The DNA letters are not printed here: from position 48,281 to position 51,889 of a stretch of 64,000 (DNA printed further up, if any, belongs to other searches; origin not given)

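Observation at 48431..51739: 1102-aa protein: an uncharacterised helical scaffold of about 870 aa fused to a C-terminal PIN nuclease domain with a large insertion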

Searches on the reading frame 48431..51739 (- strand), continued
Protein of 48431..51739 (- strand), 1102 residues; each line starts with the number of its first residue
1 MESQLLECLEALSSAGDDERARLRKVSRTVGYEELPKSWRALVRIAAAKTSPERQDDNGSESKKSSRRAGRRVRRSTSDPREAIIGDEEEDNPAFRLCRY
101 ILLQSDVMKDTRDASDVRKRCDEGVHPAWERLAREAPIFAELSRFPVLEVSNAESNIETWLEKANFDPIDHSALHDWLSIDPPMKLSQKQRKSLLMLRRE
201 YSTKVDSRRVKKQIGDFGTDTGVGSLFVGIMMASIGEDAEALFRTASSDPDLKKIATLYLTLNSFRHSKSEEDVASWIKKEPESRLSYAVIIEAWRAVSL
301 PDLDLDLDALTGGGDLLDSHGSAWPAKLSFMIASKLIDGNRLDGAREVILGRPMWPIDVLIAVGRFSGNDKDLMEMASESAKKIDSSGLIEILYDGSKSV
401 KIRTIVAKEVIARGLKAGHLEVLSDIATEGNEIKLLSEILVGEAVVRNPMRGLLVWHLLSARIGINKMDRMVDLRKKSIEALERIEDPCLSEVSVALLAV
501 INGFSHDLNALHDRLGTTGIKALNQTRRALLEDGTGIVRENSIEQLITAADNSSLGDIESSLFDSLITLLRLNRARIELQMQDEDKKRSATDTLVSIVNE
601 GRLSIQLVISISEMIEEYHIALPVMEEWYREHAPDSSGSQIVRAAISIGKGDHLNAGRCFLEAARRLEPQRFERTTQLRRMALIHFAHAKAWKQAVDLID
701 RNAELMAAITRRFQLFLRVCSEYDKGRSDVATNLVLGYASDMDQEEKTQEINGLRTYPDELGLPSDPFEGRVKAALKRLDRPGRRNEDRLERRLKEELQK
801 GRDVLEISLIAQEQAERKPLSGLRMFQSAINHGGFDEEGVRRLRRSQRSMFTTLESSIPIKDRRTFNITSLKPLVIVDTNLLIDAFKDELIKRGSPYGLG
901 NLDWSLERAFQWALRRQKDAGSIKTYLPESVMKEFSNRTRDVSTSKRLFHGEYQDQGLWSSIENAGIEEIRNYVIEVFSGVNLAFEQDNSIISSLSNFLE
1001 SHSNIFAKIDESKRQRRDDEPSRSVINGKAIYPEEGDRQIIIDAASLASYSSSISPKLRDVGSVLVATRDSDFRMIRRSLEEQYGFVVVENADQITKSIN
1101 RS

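Call 79: list_cluster_members(proteins=[window:48434-51739:-, P0007, P0006, P0197])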
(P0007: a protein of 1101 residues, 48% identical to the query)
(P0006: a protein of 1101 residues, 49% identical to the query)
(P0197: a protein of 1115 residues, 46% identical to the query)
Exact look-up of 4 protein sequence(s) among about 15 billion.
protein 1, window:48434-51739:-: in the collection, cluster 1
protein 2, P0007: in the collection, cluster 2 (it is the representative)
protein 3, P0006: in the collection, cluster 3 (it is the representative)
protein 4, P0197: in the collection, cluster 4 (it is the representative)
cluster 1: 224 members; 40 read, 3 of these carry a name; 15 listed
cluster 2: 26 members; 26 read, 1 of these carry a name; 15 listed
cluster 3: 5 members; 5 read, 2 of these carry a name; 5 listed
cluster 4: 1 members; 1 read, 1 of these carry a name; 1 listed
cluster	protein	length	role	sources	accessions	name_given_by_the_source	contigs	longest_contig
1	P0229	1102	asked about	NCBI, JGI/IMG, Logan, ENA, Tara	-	strand:+ start:19415 stop:22723 length:3309 start_codon:yes stop_codon:yes ...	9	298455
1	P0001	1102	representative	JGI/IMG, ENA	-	-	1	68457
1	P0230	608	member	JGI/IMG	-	hypothetical protein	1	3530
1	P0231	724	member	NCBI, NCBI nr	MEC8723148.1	MAG: hypothetical protein VXX59_05000, partial [Candidatus Thermoplasmatota archaeon] | hypothetical protein [Candidatus Thermoplasmatota archaeon]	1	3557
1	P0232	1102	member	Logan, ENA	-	-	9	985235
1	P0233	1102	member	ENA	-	-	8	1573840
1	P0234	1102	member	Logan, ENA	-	-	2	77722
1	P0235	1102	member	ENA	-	-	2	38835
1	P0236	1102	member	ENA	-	-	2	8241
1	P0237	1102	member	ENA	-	-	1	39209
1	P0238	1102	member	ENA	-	-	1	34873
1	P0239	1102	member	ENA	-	-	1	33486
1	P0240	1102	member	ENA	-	-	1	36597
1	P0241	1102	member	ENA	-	-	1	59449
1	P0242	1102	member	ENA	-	-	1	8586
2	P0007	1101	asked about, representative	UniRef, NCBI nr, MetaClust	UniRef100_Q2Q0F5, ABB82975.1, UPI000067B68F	PIN domain-containing protein n=1 Tax=uncultured organism HF70_19B12 TaxID=357602 ... | hypothetical protein [uncultured organism HF70_19B12] | status=active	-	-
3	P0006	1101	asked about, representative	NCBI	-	-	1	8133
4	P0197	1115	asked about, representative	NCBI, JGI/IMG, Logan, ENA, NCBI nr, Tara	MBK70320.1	MAG: hypothetical protein CMB53_02845 [Euryarchaeota archaeon] | hypothetical protein [Euryarchaeota archaeon] | strand:+ start:26634 stop:29981 length:3348 start_codon:yes stop_codon:yes ...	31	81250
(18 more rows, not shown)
